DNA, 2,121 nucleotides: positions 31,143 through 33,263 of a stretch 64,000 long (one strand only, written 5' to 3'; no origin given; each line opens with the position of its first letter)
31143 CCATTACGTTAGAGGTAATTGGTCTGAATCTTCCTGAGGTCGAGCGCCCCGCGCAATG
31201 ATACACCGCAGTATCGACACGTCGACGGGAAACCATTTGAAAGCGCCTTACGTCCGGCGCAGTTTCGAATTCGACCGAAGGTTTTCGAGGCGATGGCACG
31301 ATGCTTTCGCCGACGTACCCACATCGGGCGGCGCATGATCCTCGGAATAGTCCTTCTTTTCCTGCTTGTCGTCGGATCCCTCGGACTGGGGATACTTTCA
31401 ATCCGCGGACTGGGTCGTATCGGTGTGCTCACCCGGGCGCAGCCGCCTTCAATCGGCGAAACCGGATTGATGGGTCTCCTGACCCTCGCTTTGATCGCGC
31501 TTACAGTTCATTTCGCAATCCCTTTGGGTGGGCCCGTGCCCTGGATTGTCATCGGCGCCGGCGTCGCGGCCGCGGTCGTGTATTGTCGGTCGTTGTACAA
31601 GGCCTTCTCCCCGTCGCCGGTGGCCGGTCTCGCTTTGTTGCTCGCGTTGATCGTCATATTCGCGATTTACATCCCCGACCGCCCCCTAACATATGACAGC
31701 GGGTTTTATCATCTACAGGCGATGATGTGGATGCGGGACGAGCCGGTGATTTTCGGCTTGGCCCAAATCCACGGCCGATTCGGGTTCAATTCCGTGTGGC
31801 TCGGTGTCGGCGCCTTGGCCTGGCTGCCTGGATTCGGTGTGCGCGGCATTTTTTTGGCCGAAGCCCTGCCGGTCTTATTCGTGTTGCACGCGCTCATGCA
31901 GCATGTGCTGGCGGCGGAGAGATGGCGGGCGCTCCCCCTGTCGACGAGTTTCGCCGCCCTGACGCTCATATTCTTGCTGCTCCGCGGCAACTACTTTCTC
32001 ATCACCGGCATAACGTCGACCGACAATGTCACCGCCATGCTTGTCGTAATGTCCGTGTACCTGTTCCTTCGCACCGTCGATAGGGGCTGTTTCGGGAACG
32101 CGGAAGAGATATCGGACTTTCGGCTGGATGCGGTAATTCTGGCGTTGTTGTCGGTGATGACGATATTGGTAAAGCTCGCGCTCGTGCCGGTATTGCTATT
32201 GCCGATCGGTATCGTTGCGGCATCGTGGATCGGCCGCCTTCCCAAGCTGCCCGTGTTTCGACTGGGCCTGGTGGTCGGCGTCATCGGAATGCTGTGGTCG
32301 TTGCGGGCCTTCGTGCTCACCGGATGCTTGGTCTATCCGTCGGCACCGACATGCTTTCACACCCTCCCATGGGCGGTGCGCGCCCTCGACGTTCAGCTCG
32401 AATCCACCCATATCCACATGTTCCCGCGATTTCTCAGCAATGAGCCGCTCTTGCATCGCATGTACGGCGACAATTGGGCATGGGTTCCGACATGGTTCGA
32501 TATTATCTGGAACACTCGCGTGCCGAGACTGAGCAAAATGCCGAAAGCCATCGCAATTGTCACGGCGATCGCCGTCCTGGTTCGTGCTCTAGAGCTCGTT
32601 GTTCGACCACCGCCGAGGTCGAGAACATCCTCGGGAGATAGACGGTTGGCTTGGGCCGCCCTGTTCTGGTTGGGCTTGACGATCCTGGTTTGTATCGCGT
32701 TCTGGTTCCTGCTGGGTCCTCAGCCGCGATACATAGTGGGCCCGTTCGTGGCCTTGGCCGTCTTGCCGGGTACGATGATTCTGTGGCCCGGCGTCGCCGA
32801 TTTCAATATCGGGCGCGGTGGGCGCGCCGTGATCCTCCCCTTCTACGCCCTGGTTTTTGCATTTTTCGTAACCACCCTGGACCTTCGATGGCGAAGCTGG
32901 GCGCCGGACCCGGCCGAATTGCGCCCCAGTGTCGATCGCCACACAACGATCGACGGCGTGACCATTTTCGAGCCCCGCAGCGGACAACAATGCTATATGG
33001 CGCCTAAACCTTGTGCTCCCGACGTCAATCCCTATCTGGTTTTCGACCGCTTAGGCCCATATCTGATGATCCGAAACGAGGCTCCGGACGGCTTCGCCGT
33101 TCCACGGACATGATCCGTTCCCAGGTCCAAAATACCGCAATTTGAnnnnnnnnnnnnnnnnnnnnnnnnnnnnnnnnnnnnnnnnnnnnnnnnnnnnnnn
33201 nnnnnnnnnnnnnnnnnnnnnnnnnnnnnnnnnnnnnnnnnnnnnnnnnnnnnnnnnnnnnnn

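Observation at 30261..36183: MmyB-like regulator divergent from a block of unusual genes: 13+-TM membrane protein, class-V PLP enzyme, ankyrin lipoprotein, low-GC glycosyltransferase-like gene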

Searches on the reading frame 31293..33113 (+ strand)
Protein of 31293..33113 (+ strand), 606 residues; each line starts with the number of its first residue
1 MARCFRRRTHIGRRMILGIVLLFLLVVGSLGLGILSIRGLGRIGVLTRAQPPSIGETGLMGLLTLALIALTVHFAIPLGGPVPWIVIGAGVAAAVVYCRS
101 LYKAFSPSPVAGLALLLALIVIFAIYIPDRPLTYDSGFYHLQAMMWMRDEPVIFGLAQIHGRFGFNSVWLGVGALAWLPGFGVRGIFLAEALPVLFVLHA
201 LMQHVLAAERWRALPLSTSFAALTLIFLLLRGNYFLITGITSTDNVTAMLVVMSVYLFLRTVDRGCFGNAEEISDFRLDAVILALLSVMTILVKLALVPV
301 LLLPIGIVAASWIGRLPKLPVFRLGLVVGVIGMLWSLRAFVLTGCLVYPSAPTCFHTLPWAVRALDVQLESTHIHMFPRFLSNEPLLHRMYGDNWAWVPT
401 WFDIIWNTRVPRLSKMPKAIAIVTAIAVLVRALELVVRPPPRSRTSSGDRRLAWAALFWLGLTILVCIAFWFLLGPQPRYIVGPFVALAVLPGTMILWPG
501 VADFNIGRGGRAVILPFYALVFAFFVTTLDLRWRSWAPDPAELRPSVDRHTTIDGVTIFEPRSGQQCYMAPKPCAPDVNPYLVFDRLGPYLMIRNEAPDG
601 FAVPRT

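Call 3: search_protein_families(library=pfam, proteins=[window:31293-33113:+], max_evalue=0.1)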
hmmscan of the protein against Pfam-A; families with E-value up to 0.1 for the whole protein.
window:31293-33113:+ (606 aa): 0 families

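Call 4: search_protein_families(library=ncbifam, proteins=[window:31293-33113:+], max_evalue=0.1)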
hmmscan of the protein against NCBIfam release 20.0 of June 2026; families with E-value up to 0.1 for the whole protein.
window:31293-33113:+ (606 aa): 1 family
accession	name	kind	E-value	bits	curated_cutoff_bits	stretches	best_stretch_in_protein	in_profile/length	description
NF047510.1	LIC_10190_fam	subfamily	1.1e-41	143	100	1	19-482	4-423/424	LIC_10190 family membrane protein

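Call 13: find_homologous_proteins(query=window:31293-33113:+)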
Query window:31293-33113:+ (606 aa): 1 proteins with E <= 0.001 among 8000 candidates.
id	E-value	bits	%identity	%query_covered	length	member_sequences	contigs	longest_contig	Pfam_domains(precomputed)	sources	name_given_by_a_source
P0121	0.0e+0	1317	100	98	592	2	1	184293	PF26626.1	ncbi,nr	ncbi:MAG: hypothetical protein GY791_06740 [Alphaproteobacteria bacterium]|nr:hypothetical protein [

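Call 27: search_protein_families(library=pfam, proteins=[window:31293-33113:+], max_evalue=10)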
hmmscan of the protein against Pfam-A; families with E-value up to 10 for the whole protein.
window:31293-33113:+ (606 aa): 0 families

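Call 28: search_protein_representatives(protein=window:31293-33113:+)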
Query: 606 residues. Proteins with E-value up to 0.001 (for the whole library): 2301; up to 1e-10: 699; up to 1e-30: 56. The best 150 are listed.
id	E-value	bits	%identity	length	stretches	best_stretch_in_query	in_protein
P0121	0.0e+00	1316.7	100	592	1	15-606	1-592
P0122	6.9e-80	285.9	35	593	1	19-596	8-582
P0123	3.3e-79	283.7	34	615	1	20-595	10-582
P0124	4.5e-67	243.6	33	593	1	18-582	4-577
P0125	1.2e-52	195.9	33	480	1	115-578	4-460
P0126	6.4e-51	190.2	30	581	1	21-592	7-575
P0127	9.2e-50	186.4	31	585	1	18-594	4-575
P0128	3.5e-49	184.4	36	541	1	40-599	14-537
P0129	2.5e-47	178.3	33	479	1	118-579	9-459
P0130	6.2e-47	177.0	32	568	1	24-584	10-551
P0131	3.7e-45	171.2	30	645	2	17-473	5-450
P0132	7.5e-44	166.8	32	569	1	35-593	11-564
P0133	8.3e-43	163.4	29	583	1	51-593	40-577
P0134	5.2e-42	160.8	32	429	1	16-389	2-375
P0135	9.0e-42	160.0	30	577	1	24-580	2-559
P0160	1.7e-33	132.6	29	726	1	17-587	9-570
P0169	1.5e-32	129.6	30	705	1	24-578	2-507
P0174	4.9e-31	124.5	33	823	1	21-577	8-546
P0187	1.7e-28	116.2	28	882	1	31-578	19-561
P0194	2.1e-27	112.5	30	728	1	33-576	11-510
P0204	2.3e-26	109.1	29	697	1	42-577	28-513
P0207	3.8e-26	108.4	27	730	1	52-580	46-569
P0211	6.4e-26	107.6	28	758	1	31-584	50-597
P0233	2.8e-24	102.2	28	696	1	60-583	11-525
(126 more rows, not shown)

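Call 34: find_encoding_contigs(protein=P0122, flank=8000, max_places=3)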
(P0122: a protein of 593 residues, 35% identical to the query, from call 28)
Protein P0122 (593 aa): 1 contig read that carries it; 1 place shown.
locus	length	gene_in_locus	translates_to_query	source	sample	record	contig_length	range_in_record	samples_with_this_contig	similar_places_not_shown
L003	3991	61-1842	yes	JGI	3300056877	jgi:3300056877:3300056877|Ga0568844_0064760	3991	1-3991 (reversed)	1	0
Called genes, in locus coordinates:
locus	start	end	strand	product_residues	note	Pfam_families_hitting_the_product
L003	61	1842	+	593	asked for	PF26626:DUF8201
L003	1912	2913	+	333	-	-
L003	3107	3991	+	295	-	?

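Call 35: find_encoding_contigs(protein=P0123, flank=8000, max_places=3)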
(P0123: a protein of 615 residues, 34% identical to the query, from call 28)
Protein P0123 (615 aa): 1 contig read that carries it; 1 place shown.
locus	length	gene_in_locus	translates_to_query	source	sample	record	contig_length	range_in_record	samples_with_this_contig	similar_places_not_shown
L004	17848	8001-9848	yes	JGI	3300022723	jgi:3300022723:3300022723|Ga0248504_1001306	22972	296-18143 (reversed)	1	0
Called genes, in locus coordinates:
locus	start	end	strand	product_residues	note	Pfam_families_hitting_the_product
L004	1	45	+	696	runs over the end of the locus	PF02412:TSP_3 (faint)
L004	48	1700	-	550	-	-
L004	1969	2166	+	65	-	-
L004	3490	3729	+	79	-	PF07638:Sigma70_ECF, PF08281:Sigma70_r4_2, PF04545:Sigma70_r4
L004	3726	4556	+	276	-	-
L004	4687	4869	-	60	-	PF13396:PLDc_N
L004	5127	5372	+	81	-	-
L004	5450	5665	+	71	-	-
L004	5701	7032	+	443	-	PF00202:Aminotran_3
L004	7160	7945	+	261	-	PF00535:Glycos_transf_2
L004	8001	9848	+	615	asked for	PF26626:DUF8201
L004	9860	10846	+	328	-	PF01073:3Beta_HSD (weak), PF01370:Epimerase, PF04321:RmlD_sub_bind (weak), PF07993:NAD_binding_4 (faint), PF16363:GDP_Man_Dehyd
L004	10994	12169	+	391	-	PF25919:BSH_CusB (faint), PF25917:BSH_RND, PF25973:BSH_CzcB (faint), PF25878:HH_AAEA_pHBA (faint), PF25876:HH_MFP_RND, PF25944:Beta-barrel_RND, PF25967:RND-MFP_C (weak), PF25989:YknX_C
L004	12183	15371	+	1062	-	PF00873:ACR_tran, PF03176:MMPL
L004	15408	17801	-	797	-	PF00072:Response_reg, PF12860:PAS_7, PF00989:PAS, PF08447:PAS_3, PF08448:PAS_4, PF13426:PAS_9, PF00512:HisKA, PF02518:HATPase_c, +2 more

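Call 41: predict_structure(alignment_id=A2)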
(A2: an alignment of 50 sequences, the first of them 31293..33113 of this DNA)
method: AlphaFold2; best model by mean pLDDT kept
length: 606 residues; sequences in the alignment: 50
mean_pLDDT: 90.2   pTM: 0.93
mean pLDDT of the five models: 90.2, 88.8, 88.8, 88.4, 87.9
residues with pLDDT >= 90: 418; 70-90: 134; 50-70: 51; < 50: 3
segments of 3 or more residues with pLDDT < 50: 501-503
pLDDT, mean of each block of 10 residues (from residue 1): 71 91 98 98 91 97 98 98 98 98 94 94 89 93 98 98 97 97 95 97 86 85 92 79 95 98 85 94 98 97 98 94 98 98 98 97 94 89 75 85 79 78 88 80 77 94 97 90 93 86 54 66 70 71 95 98 96 96 98 94 71
secondary structure, 60 per line:
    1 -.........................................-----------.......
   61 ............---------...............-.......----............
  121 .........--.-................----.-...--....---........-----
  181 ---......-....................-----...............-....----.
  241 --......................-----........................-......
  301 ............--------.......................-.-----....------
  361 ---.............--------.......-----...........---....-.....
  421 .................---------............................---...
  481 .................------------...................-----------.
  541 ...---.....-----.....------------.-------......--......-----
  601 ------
elements in order: H2-42 H54-72 H82-96 H98-104 H109-129 H134-149 H161-164 H168-175 H184-189 H191-210 H216-230 H232-235 H243-264 H270-293 H295-312 H321-343 H364-376 H385-391 H397-407 H411-414 H416-437 H447-474 H478-497 H510-528 H540-543 E547-551 E557-561 E582-587 E590-595

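Call 43: fold_search(model_id=the predicted structure, library=pdb)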
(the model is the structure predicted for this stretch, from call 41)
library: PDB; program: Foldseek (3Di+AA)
matches with E <= 10: 183; with E <= 0.001: 0
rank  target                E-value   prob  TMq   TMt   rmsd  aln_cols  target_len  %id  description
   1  5f15                  1.7e-02  0.99  0.30  0.33  10.9       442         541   18  Crystal Structure of ArnT from Cupriavidus metallidurans bound to Undecaprenyl phosphate (released 2016-02-17)
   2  9i5k_A                5.2e-02  0.96  0.30  0.35  12.5       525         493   14  Structure of the Chaetomium thermophilum Pmt4 homodimer (C2 symmetry) (released 2025-12-24)
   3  9s6t_A                5.6e-02  0.98  0.32  0.38   9.4       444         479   13  Ternary cryo-EM structure of chicken ALG12 with Dol25-PP-GlcNAc2Man7, Dol25-P-Man, and Fab (released 2026-03-18)
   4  9n9j_I                1.0e-01  0.75  0.28  0.25  19.8       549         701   11  Structure of a GRP94 folding intermediate engaged with a CCDC134- and FKBP11-bound secretory translocon (released 2025-11-19)
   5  9s6s_A                1.5e-01  0.96  0.36  0.39   8.2       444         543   12  Ternary cryo-EM structure of human ALG9 with Dol25-PP-GlcNAc2Man6, Dol25-P-Man and Fab (released 2026-03-18)
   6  3hfx                  1.7e-01  0.11  0.11  0.13  25.8       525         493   13  Crystal structure of carnitine transporter (released 2010-03-31)
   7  2wsx_A                2.1e-01  0.10  0.12  0.14  23.0       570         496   14  Crystal Structure of Carnitine Transporter from Escherichia coli (released 2010-09-08)
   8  3waj                  2.4e-01  0.82  0.32  0.26  15.2       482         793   15  Crystal structure of the Archaeoglobus fulgidus oligosaccharyltransferase (O29867_ARCFU) complex with Zn and sulfate (released 2013-10-30)
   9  4m8j                  2.5e-01  0.08  0.11  0.13  24.5       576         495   13  Crystal structure of CaiT R262E bound to gamma-butyrobetaine (released 2013-10-09)
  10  9vrc                  2.5e-01  0.05  0.09  0.08  30.5       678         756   13  Cryo-EM structure of Oryza sativa multidrug resistance protein 5 (MRP5) (released 2026-04-01)
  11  3wak                  3.6e-01  0.51  0.28  0.21  16.6       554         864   10  Crystal structure of the Archaeoglobus fulgidus oligosaccharyltransferase (O29867_ARCFU) in the apo form (released 2013-10-30)
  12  8if8_C                4.0e-01  0.44  0.28  0.28  16.1       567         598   13  Arabinosyltransferase AftA (released 2023-05-31)
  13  7e9s_A                5.0e-01  0.38  0.27  0.21  20.5       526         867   15  Archaeal oligosaccharyltransferase AglB from Archaeoglobus fulgidus in complex with an inhibitory peptide and a dolich (released 2021-09-08)
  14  9dlh                  5.6e-01  0.92  0.39  0.39   8.4       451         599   14  donor substrate analog-bound AftB (released 2025-06-25)
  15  9g71_A                6.1e-01  0.07  0.09  0.13  32.2       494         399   13  Cryo-EM structure of TTYH2 in complex with lipids in GDN (released 2025-05-21)
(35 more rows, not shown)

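Call 45: find_encoding_contigs(protein=P0124, flank=8000, max_places=3)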
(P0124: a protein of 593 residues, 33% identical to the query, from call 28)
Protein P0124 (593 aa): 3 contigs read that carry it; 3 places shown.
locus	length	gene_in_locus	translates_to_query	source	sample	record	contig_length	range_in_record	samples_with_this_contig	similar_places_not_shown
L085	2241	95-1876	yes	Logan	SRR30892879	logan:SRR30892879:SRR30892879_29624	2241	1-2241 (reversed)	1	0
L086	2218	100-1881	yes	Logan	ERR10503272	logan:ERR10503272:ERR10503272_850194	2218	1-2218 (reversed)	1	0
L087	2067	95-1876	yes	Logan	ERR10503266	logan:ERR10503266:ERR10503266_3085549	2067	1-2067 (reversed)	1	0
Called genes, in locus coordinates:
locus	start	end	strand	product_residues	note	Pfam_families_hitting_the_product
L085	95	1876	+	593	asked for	PF26626:DUF8201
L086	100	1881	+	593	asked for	PF26626:DUF8201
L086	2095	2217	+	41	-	?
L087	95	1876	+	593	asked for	PF26626:DUF8201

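Call 46: find_encoding_contigs(protein=P0127, flank=8000, max_places=3)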
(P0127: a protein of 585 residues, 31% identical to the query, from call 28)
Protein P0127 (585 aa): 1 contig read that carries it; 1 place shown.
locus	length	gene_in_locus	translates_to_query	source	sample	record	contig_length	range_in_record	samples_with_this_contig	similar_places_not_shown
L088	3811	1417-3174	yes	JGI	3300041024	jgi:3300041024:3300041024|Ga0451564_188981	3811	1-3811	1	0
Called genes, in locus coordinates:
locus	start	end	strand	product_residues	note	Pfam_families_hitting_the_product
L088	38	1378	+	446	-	PF14691:Fer4_20, PF03486:HI0933_like (weak), PF07992:Pyr_redox_2, PF00070:Pyr_redox, PF00890:FAD_binding_2 (weak), PF01266:DAO (weak), PF13450:NAD_binding_8, PF00070:Pyr_redox, +6 more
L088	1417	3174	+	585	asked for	PF26626:DUF8201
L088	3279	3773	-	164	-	-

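Call 58: find_homologous_proteins(query=A2, max_evalue=1e-10)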
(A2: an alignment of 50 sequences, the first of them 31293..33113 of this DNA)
Query A2 (50 sequences) (606 aa, profile of the alignment): 2 proteins with E <= 1e-10 among 8000 candidates.
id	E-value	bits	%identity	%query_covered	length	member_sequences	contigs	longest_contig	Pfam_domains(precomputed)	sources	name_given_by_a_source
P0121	4.4e-152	525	100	98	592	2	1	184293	PF26626.1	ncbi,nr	ncbi:MAG: hypothetical protein GY791_06740 [Alphaproteobacteria bacterium]|nr:hypothetical protein [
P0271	4.8e-49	185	38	6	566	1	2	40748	PF26626.1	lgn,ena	-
